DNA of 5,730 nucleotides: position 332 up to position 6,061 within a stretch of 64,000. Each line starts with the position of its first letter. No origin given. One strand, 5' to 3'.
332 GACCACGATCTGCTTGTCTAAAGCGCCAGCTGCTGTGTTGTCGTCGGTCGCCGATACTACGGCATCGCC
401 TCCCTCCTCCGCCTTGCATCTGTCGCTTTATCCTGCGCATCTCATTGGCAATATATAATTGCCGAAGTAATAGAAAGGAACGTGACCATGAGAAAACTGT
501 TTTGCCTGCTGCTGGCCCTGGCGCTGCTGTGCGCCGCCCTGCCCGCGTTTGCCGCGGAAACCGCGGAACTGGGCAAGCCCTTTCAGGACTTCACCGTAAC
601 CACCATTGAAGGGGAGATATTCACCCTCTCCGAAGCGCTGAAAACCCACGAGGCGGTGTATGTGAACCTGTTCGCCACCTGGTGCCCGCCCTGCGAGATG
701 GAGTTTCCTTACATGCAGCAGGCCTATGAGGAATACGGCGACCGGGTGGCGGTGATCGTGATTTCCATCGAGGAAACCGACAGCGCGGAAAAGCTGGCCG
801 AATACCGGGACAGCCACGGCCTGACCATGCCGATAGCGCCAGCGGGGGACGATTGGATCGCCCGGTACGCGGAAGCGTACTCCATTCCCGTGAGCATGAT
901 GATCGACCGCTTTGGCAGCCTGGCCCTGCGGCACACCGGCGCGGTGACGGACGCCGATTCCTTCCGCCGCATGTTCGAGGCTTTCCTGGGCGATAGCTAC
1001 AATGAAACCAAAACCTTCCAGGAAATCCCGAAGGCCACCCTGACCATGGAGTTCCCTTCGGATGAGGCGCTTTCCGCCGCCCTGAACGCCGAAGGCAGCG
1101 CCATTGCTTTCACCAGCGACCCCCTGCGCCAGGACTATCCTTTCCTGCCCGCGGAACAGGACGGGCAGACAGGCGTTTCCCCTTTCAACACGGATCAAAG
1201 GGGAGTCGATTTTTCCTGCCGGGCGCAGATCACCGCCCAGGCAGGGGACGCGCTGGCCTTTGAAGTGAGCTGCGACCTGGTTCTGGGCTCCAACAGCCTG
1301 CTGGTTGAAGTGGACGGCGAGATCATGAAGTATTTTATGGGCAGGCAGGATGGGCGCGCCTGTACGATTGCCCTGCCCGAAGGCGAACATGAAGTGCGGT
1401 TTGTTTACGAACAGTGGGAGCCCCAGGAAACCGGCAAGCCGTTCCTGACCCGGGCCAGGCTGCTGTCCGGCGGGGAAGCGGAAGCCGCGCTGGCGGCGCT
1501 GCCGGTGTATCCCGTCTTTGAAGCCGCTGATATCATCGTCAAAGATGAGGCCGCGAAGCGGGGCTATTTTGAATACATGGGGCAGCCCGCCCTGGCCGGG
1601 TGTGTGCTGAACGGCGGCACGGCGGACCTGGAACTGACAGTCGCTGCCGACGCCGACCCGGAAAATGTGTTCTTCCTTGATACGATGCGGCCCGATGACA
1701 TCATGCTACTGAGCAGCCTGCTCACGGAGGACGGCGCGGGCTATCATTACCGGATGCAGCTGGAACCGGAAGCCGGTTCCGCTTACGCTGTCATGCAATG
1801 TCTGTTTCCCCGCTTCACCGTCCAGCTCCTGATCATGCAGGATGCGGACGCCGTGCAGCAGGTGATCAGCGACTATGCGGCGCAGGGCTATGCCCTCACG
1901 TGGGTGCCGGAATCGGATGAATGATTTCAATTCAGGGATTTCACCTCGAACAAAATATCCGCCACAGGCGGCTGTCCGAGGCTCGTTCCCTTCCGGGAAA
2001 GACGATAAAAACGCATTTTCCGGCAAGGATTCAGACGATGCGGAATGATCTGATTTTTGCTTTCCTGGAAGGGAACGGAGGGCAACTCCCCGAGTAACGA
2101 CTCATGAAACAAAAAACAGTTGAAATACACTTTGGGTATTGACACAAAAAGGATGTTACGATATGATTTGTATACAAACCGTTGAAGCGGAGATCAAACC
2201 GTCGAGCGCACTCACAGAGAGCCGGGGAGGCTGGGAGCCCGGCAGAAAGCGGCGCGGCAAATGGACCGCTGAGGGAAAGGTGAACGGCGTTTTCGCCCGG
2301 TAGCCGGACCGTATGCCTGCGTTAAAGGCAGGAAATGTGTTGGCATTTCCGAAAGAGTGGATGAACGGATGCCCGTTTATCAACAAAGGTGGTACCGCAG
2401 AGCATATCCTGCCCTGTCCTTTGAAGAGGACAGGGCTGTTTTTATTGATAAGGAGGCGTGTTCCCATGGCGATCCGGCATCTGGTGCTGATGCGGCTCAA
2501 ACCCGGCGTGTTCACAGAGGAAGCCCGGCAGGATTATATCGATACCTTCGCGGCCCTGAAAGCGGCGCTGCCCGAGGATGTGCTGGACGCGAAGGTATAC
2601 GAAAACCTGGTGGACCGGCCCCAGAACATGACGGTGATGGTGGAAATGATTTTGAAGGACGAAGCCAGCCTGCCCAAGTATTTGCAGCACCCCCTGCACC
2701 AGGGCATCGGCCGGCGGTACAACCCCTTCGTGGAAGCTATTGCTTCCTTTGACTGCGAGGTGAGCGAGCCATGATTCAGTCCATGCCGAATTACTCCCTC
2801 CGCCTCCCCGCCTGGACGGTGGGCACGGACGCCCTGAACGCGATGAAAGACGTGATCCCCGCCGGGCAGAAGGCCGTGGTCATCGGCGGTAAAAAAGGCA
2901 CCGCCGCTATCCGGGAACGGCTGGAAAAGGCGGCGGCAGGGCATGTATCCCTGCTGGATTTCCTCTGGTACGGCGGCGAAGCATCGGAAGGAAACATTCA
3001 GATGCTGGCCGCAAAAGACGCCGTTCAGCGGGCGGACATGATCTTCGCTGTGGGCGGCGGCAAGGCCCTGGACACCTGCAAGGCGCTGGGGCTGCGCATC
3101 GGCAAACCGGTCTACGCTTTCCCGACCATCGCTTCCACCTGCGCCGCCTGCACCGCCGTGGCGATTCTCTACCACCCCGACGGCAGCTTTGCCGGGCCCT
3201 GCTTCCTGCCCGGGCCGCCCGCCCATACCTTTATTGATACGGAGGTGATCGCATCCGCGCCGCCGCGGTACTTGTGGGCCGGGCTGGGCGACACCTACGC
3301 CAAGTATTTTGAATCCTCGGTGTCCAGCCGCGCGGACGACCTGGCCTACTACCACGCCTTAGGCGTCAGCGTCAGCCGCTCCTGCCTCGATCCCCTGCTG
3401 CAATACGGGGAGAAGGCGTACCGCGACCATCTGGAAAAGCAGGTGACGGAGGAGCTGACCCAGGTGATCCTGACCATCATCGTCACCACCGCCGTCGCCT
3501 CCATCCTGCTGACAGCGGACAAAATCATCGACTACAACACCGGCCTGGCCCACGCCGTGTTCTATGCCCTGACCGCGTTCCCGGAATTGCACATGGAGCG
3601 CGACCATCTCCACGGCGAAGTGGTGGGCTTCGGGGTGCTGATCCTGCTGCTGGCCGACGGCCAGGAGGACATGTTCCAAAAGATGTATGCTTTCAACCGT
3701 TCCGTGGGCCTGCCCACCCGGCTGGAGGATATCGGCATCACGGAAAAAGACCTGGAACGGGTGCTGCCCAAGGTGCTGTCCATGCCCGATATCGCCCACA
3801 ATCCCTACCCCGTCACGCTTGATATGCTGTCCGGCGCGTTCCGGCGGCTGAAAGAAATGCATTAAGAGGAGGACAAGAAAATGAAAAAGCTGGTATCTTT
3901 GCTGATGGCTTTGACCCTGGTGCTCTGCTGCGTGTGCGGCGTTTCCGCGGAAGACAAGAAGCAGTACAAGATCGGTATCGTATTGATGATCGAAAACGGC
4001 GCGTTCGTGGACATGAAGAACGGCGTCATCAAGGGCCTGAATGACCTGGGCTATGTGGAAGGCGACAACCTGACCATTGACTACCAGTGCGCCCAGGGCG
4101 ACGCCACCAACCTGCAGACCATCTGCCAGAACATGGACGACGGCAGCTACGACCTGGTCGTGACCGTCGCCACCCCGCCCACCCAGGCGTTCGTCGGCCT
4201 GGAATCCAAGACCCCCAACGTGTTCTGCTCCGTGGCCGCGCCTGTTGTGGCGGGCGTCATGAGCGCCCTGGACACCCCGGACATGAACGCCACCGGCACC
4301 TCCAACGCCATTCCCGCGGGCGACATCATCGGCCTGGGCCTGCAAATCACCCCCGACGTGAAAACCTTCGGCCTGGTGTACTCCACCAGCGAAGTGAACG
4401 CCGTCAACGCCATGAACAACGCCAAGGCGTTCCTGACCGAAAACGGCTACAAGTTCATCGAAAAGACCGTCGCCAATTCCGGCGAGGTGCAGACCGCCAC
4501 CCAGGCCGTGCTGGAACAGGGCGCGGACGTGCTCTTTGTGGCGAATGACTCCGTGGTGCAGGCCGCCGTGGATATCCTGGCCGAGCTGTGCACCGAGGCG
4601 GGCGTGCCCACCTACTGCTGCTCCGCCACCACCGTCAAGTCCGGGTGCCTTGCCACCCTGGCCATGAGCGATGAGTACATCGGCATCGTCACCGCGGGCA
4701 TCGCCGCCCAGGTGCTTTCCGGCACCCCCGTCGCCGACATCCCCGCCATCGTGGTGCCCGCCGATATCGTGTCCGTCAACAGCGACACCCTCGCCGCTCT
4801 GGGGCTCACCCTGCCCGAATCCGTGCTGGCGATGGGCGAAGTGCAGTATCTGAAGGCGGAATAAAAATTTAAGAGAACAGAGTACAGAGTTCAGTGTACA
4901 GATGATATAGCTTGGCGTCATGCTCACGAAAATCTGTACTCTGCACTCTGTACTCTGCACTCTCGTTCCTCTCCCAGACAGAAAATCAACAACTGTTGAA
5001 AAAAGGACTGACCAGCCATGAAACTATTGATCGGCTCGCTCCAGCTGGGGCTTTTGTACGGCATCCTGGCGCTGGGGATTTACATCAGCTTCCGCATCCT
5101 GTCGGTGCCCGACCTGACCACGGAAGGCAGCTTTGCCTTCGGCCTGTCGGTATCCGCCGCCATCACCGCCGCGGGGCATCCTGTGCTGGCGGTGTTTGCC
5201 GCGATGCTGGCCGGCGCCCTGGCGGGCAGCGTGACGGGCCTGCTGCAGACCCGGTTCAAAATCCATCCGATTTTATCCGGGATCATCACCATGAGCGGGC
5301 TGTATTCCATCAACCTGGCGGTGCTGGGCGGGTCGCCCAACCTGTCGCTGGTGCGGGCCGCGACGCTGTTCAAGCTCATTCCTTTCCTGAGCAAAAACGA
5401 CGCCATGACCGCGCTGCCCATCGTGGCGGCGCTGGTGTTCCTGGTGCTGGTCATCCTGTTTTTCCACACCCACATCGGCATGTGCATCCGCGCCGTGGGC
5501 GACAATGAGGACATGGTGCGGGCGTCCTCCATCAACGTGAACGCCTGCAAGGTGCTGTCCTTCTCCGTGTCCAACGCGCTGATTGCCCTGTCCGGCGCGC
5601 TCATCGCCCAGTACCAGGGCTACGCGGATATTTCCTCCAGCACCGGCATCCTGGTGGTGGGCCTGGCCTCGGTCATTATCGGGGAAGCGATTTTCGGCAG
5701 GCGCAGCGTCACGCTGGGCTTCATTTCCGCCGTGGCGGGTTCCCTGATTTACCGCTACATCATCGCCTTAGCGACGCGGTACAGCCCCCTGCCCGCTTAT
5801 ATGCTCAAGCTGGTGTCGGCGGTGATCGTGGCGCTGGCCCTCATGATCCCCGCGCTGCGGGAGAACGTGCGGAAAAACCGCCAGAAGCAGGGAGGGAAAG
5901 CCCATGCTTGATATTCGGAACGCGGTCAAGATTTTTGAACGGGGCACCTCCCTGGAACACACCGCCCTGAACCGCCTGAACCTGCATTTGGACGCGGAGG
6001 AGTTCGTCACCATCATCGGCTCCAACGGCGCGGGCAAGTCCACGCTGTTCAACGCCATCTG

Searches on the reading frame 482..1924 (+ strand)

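Call 13: search_protein_families(library=pfam, proteins=[window:482-1924:+], max_evalue=0.001)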
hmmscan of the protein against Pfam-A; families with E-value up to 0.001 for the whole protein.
window:482-1924:+ (480 aa): 3 families
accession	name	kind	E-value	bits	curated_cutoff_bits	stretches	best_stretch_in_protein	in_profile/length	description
PF00578.27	AhpC-TSA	-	6e-14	52.5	26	1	31-143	2-117/124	AhpC/TSA family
PF08534.16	Redoxin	-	3e-11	43.7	26.6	1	31-155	3-136/148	Redoxin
PF00085.26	Thioredoxin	-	1e-05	25.9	23.5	1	52-101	13-63/103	Thioredoxin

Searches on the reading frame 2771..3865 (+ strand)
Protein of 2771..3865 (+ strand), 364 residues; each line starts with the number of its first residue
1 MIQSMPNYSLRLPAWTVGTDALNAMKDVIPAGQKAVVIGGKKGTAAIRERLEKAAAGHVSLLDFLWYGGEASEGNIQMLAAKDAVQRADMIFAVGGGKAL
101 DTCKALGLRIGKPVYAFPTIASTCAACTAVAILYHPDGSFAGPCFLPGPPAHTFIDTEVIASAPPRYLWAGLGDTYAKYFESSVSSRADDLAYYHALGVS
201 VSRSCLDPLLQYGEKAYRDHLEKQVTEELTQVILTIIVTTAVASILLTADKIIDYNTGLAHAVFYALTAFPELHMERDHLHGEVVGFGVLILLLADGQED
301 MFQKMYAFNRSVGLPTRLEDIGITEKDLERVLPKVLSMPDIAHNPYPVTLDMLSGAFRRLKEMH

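Call 13: search_protein_families(library=pfam, proteins=[window:2771-3865:+], max_evalue=0.001)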
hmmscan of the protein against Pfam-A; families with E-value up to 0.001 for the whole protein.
window:2771-3865:+ (364 aa): 3 families
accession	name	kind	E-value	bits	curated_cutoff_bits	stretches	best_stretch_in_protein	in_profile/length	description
PF00465.25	Fe-ADH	-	7.9e-16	58.6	31.3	1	17-138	6-148/168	Iron-containing alcohol dehydrogenase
PF13685.12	Fe-ADH_2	-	6.6e-12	46.1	28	1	32-164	19-149/149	Iron-containing alcohol dehydrogenase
PF25137.1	ADH_Fe_C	-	0.00031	20.9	27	1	295-351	128-184/194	Fe-containing alcohol dehydrogenase family, C-terminal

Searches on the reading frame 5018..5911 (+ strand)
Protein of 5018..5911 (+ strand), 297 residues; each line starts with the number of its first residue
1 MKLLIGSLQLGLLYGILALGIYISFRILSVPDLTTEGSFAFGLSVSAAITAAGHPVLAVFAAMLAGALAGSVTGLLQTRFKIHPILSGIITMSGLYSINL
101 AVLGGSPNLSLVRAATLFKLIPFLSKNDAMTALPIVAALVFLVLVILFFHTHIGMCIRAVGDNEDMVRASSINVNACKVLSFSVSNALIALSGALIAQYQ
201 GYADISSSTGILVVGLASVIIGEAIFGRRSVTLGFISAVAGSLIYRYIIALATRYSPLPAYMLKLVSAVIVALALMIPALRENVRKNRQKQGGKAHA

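Call 13: search_protein_families(library=pfam, proteins=[window:5018-5911:+], max_evalue=0.001)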
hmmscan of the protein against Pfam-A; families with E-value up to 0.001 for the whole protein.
window:5018-5911:+ (297 aa): 1 family
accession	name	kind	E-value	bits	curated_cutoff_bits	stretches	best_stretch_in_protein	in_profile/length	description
PF02653.21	BPD_transp_2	-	5.9e-31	108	26.8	1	5-273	3-267/269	Branched-chain amino acid transport system / permease component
